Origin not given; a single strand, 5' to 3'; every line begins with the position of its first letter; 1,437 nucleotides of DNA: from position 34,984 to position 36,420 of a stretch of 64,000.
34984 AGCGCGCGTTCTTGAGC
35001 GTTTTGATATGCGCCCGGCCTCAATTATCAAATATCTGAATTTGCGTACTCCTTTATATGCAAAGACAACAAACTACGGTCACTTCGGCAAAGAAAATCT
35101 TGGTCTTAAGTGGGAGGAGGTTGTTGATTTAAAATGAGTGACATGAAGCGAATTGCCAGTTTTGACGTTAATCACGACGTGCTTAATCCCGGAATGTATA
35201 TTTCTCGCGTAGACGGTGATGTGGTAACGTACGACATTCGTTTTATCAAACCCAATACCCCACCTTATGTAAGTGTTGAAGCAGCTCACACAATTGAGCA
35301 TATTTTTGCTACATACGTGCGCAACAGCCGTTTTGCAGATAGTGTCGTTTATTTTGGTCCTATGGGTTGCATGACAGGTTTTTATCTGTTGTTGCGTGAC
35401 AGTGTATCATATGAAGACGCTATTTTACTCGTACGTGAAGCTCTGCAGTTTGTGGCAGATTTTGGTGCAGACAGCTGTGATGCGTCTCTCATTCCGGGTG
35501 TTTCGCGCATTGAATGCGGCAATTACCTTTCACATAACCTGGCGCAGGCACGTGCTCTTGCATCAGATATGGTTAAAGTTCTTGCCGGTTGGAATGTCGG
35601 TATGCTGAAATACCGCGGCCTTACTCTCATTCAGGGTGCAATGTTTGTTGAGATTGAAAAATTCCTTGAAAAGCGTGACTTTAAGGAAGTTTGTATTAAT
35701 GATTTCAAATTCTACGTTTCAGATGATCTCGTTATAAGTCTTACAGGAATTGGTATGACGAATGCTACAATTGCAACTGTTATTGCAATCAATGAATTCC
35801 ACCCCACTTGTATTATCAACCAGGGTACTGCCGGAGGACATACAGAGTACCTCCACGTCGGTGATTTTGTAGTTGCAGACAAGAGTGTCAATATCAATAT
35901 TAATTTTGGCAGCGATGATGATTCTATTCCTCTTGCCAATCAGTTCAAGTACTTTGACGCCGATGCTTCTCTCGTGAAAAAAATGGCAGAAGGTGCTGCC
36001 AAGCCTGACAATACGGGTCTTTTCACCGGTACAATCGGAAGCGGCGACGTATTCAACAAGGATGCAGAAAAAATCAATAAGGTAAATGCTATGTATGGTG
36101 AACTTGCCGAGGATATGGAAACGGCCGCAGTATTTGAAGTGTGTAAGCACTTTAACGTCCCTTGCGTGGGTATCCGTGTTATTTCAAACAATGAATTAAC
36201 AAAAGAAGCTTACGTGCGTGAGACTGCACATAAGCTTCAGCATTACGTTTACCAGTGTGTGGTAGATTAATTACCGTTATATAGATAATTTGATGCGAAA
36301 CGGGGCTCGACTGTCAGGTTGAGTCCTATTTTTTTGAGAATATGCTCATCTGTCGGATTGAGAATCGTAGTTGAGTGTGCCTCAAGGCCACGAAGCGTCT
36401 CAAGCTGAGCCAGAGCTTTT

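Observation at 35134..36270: LuxS-MtnN (Pfs) gene fusion, translationally coupled to metK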

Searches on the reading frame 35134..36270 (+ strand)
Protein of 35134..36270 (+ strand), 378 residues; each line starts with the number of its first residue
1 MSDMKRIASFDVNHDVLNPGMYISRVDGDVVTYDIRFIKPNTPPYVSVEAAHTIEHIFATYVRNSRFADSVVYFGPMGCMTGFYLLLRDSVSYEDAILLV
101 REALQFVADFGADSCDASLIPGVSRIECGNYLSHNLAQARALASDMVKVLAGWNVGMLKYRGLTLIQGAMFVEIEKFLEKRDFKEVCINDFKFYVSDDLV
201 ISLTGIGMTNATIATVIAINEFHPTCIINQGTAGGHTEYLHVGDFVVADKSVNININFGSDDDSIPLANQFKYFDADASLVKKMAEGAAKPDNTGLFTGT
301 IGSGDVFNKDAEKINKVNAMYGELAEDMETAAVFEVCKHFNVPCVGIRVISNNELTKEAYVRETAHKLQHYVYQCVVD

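Call 3: search_protein_families(library=pfam, proteins=[window:35134-36267:+], max_evalue=0.01)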
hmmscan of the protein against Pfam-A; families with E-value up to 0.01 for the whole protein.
window:35134-36267:+ (378 aa): 2 families
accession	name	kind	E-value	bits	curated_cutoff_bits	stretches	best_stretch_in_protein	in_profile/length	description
PF02664.20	LuxS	-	1.5e-44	151.9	27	1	6-148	1-146/154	S-Ribosylhomocysteinase (LuxS)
PF01048.26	PNP_UDP_1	-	1.6e-33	116.5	25.1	1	166-356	4-202/233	Phosphorylase superfamily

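Call 4: search_protein_families(library=ncbifam, proteins=[window:35134-36267:+], max_evalue=0.01)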
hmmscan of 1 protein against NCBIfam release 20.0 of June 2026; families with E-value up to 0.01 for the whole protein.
window:35134-36267:+ (378 aa): 29 families (the best 25 are shown)
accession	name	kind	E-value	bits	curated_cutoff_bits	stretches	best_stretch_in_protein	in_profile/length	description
NF002604.0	PRK02260.1-4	equivalog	3.1e-45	154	158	1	4-160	3-157/161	S-ribosylhomocysteine lyase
NF004079.0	PRK05584.1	equivalog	2.8e-31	108.8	169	1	166-353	5-199/232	5'-methylthioadenosine/adenosylhomocysteine nucleosidase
NF002606.0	PRK02260.2-4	equivalog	1.4e-23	83.2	208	1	4-147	1-140/153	S-ribosylhomocysteine lyase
TIGR01704.1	MTA_SAH-Nsdase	equivalog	7e-23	81.3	73.8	1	198-352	41-197/229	5'-methylthioadenosine/S-adenosylhomocysteine nucleosidase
TIGR03664.1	fut_nucase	equivalog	3.5e-21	76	124.7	1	192-352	30-201/228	futalosine hydrolase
NF002609.0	PRK02260.3-2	equivalog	1.8e-19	70.3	275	1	5-144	2-141/158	S-ribosylhomocysteine lyase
NF011286.0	PRK14697.1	equivalog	6.9e-18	65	260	1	166-353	6-196/233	bifunctional 5'-methylthioadenosine/S-adenosylhomocysteine nucleosidase/phosphatase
NF002602.0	PRK02260.1-2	equivalog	7.4e-18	65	197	1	8-148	5-148/171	S-ribosylhomocysteine lyase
NF005213.0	PRK06698.1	equivalog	2.4e-16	59.6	768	1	166-354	6-197/459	bifunctional 5'-methylthioadenosine/S-adenosylhomocysteine nucleosidase/phosphatase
NF002605.0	PRK02260.2-3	equivalog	3.3e-15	56.3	306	1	26-147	35-150/164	S-ribosylhomocysteine lyase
NF002608.0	PRK02260.3-1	equivalog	6.6e-15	55.3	272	1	27-147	29-143/158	S-ribosylhomocysteine lyase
NF004489.0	PRK05819.1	subfamily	7.5e-15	54.8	230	1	194-361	53-214/236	DeoD-type purine-nucleoside phosphorylase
NF002607.0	PRK02260.2-5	equivalog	5.8e-14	52.3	290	1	27-144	32-143/160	S-ribosylhomocysteine lyase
NF002610.0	PRK02260.3-3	equivalog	2.1e-13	50.8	307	1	27-143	29-139/157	S-ribosylhomocysteine lyase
NF002611.0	PRK02260.3-4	equivalog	3.9e-13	49.4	277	1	28-143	33-140/158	S-ribosylhomocysteine lyase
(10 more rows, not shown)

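Call 5: search_solved_structures(query=window:35134-36267:+, max_evalue=0.01, show_alignments=3)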
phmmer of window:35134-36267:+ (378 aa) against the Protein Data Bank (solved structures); distinct sequences matched with E-value up to 0.01: 73 (the best 60 are shown).
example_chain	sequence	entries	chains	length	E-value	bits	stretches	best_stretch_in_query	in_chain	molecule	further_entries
5b7g_A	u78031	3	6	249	2.2e-28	102.6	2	164-255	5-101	MTA/SAH nucleosidase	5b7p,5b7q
5b7n_A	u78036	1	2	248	2.3e-28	102.6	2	165-255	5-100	MTA/SAH nucleosidase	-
4gmh_A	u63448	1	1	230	2.4e-20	76.2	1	167-352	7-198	5'-methylthioadenosine/S-adenosylhomocysteine nucleosidase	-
3bl6_A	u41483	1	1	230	2.5e-20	76.1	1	168-352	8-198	5'-methylthioadenosine nucleosidase/S-adenosylhomocysteine nucleosidase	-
1inn_A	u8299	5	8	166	4.9e-19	71.8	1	1-147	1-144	AUTOINDUCER-2 PRODUCTION PROTEIN LUXS | S-ribosylhomocysteinase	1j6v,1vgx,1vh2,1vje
3eei_A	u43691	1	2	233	2.9e-18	69.3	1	166-354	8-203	5-methylthioadenosine nucleosidase/S-adenosylhomocysteine nucleosidase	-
6if8_A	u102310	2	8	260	9.7e-18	67.6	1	197-352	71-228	5'-methylthioadenosine/S-adenosylhomocysteine nucleosidase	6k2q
6po4_A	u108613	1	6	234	2.8e-17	66.1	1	191-353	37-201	5'-methylthioadenosine/S-adenosylhomocysteine nucleosidase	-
3dp9_A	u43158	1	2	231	6e-17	65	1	197-352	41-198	MTA/SAH nucleosidase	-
4wkb_A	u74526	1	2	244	7.1e-17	64.7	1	197-352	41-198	5'-methylthioadenosine/S-adenosylhomocysteine nucleosidase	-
4qez_B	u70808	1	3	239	9.8e-17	64.3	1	196-352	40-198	5'-methylthioadenosine/S-adenosylhomocysteine nucleosidase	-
4x24_A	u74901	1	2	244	5.1e-16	61.9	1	197-352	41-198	5'-methylthioadenosine/S-adenosylhomocysteine nucleosidase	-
1zos_A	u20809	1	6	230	5.9e-15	58.4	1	195-354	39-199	5'-methylthioadenosine / S-adenosylhomocysteine nucleosidase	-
4oy3_A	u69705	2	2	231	7.1e-15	58.2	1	166-357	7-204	Aminodeoxyfutalosine nucleosidase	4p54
3mms_A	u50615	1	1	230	7.1e-15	58.2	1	194-354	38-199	5'-methylthioadenosine / S-adenosylhomocysteine nucleosidase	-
1z5o_A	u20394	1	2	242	2.6e-14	56.3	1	198-352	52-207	MTA/SAH nucleosidase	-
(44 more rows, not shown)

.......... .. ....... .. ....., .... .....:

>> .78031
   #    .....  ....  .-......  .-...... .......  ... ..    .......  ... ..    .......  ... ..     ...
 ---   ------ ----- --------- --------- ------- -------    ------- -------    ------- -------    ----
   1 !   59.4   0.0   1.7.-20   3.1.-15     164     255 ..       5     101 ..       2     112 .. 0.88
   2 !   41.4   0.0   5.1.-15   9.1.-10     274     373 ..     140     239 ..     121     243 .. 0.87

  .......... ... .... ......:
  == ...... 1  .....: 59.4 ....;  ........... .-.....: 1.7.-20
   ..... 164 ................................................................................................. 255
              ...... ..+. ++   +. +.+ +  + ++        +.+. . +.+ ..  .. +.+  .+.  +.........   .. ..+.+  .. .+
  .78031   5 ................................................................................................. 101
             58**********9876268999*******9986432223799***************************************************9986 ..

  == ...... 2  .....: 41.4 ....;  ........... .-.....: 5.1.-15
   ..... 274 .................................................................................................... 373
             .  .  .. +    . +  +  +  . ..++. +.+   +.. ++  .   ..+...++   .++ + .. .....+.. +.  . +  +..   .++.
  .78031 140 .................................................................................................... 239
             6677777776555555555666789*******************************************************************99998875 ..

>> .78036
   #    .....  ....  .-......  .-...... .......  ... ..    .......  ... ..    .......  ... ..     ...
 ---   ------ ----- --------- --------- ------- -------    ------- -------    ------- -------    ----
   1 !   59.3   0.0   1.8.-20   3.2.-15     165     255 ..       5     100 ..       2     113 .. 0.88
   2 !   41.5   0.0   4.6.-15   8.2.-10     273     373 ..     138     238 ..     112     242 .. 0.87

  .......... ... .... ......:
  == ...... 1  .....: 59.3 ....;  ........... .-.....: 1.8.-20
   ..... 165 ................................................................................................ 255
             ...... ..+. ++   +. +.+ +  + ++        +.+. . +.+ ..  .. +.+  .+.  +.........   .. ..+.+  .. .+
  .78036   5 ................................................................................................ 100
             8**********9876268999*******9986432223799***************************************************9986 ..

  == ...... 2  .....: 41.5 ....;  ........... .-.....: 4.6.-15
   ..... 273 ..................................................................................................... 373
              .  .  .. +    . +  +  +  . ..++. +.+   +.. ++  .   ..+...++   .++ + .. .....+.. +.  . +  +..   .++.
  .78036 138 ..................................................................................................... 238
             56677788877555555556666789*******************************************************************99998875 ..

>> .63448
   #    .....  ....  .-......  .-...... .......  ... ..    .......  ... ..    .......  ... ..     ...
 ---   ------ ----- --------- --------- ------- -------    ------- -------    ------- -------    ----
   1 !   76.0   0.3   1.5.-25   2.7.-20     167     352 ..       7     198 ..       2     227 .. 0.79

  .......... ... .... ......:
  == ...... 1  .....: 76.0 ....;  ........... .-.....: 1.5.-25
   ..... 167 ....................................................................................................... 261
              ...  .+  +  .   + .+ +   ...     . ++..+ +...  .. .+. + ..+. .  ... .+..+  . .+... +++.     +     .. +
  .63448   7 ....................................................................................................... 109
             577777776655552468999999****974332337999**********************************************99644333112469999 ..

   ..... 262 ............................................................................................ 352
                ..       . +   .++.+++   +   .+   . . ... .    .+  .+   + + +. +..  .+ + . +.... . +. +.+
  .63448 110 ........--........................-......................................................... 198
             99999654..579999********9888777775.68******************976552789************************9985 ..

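Call 6: find_homologous_proteins(query=window:35134-36267:+, max_evalue=0.00001)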
Query window:35134-36267:+ (378 aa): 595 proteins with E <= 0.00001 among 5641 candidates; the best 120 are listed.
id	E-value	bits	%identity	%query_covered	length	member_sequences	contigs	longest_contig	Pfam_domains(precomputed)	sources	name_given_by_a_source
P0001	6.9e-249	843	98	100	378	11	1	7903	PF02664.21,PF01048.27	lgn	-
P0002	3.8e-166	571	69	100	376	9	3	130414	PF02664.21,PF01048.27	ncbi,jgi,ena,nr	ncbi:MAG: hypothetical protein E7385_02650 [Ruminococcaceae bacterium]|nr:hypothetical protein [Osci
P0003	7.8e-163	560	68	99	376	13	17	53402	PF02664.21,PF01048.27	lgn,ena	-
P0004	8.0e-88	313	63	61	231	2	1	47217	PF01048.27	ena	-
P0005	5.2e-66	241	42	93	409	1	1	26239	PF02664.21,PF01048.27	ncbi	-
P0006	4.0e-59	219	52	42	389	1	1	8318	PF02664.21,PF01048.27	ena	-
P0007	1.6e-53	200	60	42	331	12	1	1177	PF02664.21,PF01661.28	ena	-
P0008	3.7e-53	199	59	42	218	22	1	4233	PF02664.21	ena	-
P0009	1.2e-50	191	35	93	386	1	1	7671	PF02664.21,PF01048.27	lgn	-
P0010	5.1e-50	189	59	42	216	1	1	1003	PF02664.21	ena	-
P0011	1.4e-49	187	35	94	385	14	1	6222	PF02664.21,PF01048.27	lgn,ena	-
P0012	4.2e-48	182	56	42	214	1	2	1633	PF02664.21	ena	-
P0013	3.0e-47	180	54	42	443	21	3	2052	PF02664.21,PF00849.28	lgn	-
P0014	5.7e-47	179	53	35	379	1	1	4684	PF02664.21,PF01048.27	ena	-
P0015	2.7e-46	176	46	39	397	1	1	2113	PF02664.21,PF01048.27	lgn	-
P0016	1.7e-45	174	59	39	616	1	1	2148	PF02664.21,PF01554.24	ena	-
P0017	1.7e-45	174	53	42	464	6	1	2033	PF02664.21,PF00849.28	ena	-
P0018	1.7e-45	174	56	42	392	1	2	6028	PF02664.21,PF00849.28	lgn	-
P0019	2.9e-45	173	56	42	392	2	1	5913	PF02664.21,PF00849.28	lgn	-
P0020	9.4e-45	171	54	42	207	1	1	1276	PF02664.21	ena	-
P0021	1.2e-44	171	54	42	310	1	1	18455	PF02664.21,PF00383.30,PF14437.13,PF14439.13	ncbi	-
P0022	3.6e-44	169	52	42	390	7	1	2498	PF02664.21,PF00849.28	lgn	-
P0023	1.0e-43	168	54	42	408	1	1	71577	PF02664.21,PF00849.28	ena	-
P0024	1.5e-43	167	51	42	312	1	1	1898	PF02664.21,PF00383.30,PF14437.13,PF14439.13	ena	-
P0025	1.7e-43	167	54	42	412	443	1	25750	PF02664.21,PF00849.28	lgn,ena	-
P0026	2.1e-43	167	52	42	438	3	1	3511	PF02664.21,PF00849.28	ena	-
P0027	2.7e-43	167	54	42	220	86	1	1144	PF02664.21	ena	-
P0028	2.9e-43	166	51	42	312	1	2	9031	PF02664.21,PF00383.30,PF14437.13,PF14439.13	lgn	-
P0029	2.9e-43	166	51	42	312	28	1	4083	PF02664.21,PF00383.30,PF14437.13,PF14439.13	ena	-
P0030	2.9e-43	166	51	42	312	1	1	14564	PF02664.21,PF00383.30,PF14437.13,PF14439.13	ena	-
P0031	2.9e-43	166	51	42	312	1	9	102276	PF02664.21,PF00383.30,PF14437.13,PF14439.13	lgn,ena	-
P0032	3.4e-43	166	51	42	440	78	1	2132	PF02664.21,PF00849.28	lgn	-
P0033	3.8e-43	166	51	42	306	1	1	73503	PF02664.21,PF00383.30,PF14437.13,PF14439.13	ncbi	-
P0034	4.7e-43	166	52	42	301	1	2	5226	PF02664.21,PF00383.30,PF14437.13,PF14439.13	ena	-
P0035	4.7e-43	166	52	42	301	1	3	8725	PF02664.21,PF00383.30,PF14437.13,PF14439.13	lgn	-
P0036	4.9e-43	166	52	42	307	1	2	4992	PF02664.21,PF00383.30,PF14437.13,PF14439.13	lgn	-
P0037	4.9e-43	166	50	42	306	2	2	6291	PF02664.21,PF00383.30,PF14437.13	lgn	-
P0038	5.9e-43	165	55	36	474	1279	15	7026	PF02664.21,PF01183.27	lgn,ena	-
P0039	7.4e-43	165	51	42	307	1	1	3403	PF02664.21,PF00383.30,PF14437.13,PF14439.13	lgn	-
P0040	8.7e-43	165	51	42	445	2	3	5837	PF02664.21,PF00849.28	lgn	-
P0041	8.7e-43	165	51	42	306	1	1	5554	PF02664.21,PF00383.30,PF14437.13,PF14439.13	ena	-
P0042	1.0e-42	165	51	42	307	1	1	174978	PF02664.21,PF00383.30,PF14437.13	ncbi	-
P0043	1.1e-42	165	52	42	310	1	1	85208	PF02664.21,PF00383.30,PF14437.13,PF14439.13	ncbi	-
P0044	1.1e-42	165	52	42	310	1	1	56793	PF02664.21,PF00383.30,PF14437.13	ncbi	-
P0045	1.2e-42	164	52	42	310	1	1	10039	PF02664.21,PF00383.30,PF14437.13,PF14439.13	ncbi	-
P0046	1.4e-42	164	51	42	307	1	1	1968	PF02664.21,PF00383.30,PF14437.13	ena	-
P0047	1.4e-42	164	52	42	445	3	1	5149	PF02664.21,PF00849.28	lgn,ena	-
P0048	1.4e-42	164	51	42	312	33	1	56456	PF02664.21,PF00383.30,PF14437.13,PF14439.13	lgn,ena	-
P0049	1.6e-42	164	51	42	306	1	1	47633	PF02664.21,PF00383.30,PF14437.13,PF14439.13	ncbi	-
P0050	1.6e-42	164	51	42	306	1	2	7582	PF02664.21,PF00383.30,PF14437.13,PF14439.13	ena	-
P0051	1.7e-42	164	51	42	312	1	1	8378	PF02664.21,PF00383.30,PF14437.13,PF14439.13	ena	-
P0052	2.4e-42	163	52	40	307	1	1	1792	PF02664.21,PF00383.30,PF14437.13,PF14439.13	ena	-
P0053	2.4e-42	163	50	42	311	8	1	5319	PF02664.21,PF00383.30,PF14437.13,PF14439.13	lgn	-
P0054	2.5e-42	163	40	56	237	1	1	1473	PF01048.27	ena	-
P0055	2.7e-42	163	55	39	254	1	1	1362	PF13673.14,PF02664.21,PF13508.14,PF00583.32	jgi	jgi:S-ribosylhomocysteine lyase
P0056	3.1e-42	163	41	56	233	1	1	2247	PF01048.27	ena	-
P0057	3.4e-42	163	51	42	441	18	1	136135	PF02664.21,PF00849.28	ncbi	-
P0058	3.5e-42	163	52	42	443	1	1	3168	PF02664.21,PF00849.28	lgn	-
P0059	3.6e-42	163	51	42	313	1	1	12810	PF02664.21,PF00383.30,PF14437.13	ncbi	-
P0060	3.7e-42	163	52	42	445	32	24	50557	PF02664.21,PF00849.28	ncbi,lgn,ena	-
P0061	3.9e-42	163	53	38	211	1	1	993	PF02664.21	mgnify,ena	mgnify:CR=1 FL=1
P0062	5.1e-42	162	50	42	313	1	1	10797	PF02664.21,PF00383.30,PF14437.13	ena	-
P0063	6.0e-42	162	53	42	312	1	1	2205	PF02664.21,PF00383.30,PF14437.13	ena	-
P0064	9.5e-42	161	50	42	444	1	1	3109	PF02664.21,PF00849.28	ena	-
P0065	1.0e-41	161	42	55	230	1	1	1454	PF01048.27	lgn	-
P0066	1.0e-41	161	40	56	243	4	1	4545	PF01048.27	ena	-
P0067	1.1e-41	161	50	42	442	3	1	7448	PF02664.21,PF00849.28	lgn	-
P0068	1.5e-41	161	40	56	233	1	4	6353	PF01048.27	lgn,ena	-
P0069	2.1e-41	160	40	56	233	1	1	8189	PF01048.27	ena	-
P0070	2.2e-41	160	39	56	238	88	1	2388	PF01048.27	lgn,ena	-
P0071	2.5e-41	160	50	42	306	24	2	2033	PF02664.21,PF00383.30,PF14437.13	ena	-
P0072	2.7e-41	160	51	42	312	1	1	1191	PF02664.21,PF00383.30,PF14437.13,PF14439.13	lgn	-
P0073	3.8e-41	159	39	56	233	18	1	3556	PF01048.27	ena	-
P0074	4.5e-41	159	39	56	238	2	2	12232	PF01048.27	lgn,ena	-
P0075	4.5e-41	159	40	56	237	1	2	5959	PF01048.27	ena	-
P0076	4.6e-41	159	50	42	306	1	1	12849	PF02664.21,PF00383.30,PF14437.13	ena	-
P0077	5.5e-41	159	50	42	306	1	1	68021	PF02664.21,PF00383.30,PF14437.13,PF14439.13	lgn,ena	-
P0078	5.6e-41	159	50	42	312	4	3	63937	PF02664.21,PF00383.30,PF14437.13,PF14439.13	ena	-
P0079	6.8e-41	159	50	42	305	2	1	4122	PF02664.21,PF00383.30,PF14437.13,PF14439.13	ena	-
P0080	7.6e-41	159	50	42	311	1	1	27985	PF02664.21,PF00383.30,PF14437.13,PF14439.13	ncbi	-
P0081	7.8e-41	158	32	93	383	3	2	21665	PF02664.21,PF01048.27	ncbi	-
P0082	8.2e-41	158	40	56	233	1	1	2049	PF01048.27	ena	-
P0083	1.0e-40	158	40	56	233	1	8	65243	PF01048.27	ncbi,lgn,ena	-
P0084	1.0e-40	158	49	42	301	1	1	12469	PF02664.21,PF00383.30,PF14437.13,PF14439.13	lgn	-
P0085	1.1e-40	158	49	42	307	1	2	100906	PF02664.21,PF00383.30,PF14437.13,PF14439.13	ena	-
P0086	1.1e-40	158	50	42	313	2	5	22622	PF02664.21,PF00383.30,PF14437.13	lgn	-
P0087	1.3e-40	158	51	42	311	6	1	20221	PF02664.21,PF00383.30,PF14437.13,PF14439.13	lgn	-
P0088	1.3e-40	158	50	42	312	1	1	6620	PF02664.21,PF00383.30,PF14437.13,PF14439.13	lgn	-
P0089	1.3e-40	158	50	42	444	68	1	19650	PF02664.21,PF00849.28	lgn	-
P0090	1.7e-40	157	41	57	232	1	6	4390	PF01048.27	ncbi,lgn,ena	-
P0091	2.3e-40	157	49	42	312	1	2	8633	PF02664.21,PF00383.30,PF14437.13,PF14439.13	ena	-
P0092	2.3e-40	157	49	42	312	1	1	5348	PF02664.21,PF00383.30,PF14437.13,PF14439.13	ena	-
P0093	2.3e-40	157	39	56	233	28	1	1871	PF01048.27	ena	-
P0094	2.4e-40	157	51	42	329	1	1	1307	PF02664.21,PF00383.30,PF14437.13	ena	-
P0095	2.7e-40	157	40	56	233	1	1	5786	PF01048.27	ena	-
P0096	2.7e-40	157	51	42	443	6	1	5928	PF02664.21,PF00849.28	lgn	-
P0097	2.7e-40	157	47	39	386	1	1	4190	PF02664.21,PF01048.27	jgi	jgi:S-ribosylhomocysteine lyase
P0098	2.9e-40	157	50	42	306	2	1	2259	PF02664.21,PF00383.30,PF14437.13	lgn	-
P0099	3.4e-40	156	51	42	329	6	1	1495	PF02664.21,PF00383.30,PF14437.13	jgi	jgi:tRNA(Arg) A34 adenosine deaminase TadA/S-ribosylhomocysteine lyase LuxS involved in autoinducer 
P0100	3.7e-40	156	50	42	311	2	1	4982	PF02664.21,PF00383.30,PF14437.13,PF14439.13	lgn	-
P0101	3.8e-40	156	50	42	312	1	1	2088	PF02664.21,PF00383.30,PF14437.13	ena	-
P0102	3.8e-40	156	50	41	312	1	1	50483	PF02664.21,PF00383.30,PF14437.13,PF14439.13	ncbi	-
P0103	4.0e-40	156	50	42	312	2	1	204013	PF02664.21,PF00383.30,PF14437.13,PF14439.13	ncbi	-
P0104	4.1e-40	156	51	42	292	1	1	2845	PF02664.21,PF12663.13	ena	-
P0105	5.1e-40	156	50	42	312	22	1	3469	PF02664.21,PF00383.30,PF14437.13,PF14439.13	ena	-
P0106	6.0e-40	156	50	42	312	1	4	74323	PF02664.21,PF00383.30,PF14437.13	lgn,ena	-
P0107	6.1e-40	156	50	42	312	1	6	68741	PF02664.21,PF00383.30,PF14437.13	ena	-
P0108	6.2e-40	155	48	42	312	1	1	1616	PF02664.21,PF00383.30,PF14437.13,PF14439.13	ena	-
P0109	6.3e-40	155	34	92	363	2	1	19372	PF02664.21,PF01048.27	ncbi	-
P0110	7.0e-40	155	40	56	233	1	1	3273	PF01048.27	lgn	-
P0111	7.2e-40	155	50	42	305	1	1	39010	PF02664.21,PF00383.30,PF14437.13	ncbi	-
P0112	7.4e-40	155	49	42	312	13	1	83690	PF02664.21,PF00383.30,PF14437.13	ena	-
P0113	7.5e-40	155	49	42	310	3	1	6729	PF02664.21,PF00383.30,PF14437.13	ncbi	-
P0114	8.3e-40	155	51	42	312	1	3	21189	PF02664.21,PF00383.30,PF14437.13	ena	-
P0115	9.7e-40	155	40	56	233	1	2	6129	PF01048.27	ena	-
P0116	1.0e-39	155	39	56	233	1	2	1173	PF01048.27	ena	-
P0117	1.2e-39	155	49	42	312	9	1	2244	PF02664.21,PF00383.30,PF14437.13,PF14439.13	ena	-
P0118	1.6e-39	154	49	42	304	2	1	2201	PF02664.21,PF00383.30,PF14437.13,PF14439.13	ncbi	-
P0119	1.7e-39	154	39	56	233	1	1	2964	PF01048.27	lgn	-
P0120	1.7e-39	154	49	42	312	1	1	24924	PF02664.21,PF00383.30,PF14437.13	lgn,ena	-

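Call 17: search_protein_representatives(protein=window:35134-36267:+)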
Query: 378 residues. Proteins with E-value up to 0.001 (for the whole library): 4308; up to 1e-10: 1257; up to 1e-30: 73. The best 150 are listed.
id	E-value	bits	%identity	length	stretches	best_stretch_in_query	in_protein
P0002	1.2e-166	570.7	69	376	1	1-377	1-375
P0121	3.6e-51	190.8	62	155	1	4-160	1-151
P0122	4.4e-51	190.5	38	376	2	5-145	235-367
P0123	1.2e-49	185.8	37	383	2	5-160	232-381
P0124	4.4e-47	177.3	35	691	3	164-357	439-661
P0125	3.0e-46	174.6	53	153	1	4-160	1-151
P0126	2.4e-44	168.3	56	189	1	3-160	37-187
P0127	2.2e-43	165.2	36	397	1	4-353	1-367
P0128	1.6e-42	162.3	54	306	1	3-156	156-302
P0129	2.2e-42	161.9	63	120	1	4-129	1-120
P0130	4.2e-42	161.0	51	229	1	5-161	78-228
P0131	6.1e-41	157.1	37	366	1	4-352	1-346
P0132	1.3e-40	156.1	51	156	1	4-160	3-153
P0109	2.0e-40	155.4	36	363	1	4-352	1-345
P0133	1.3e-38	149.5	52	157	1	4-160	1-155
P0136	7.6e-38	146.9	43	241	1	165-378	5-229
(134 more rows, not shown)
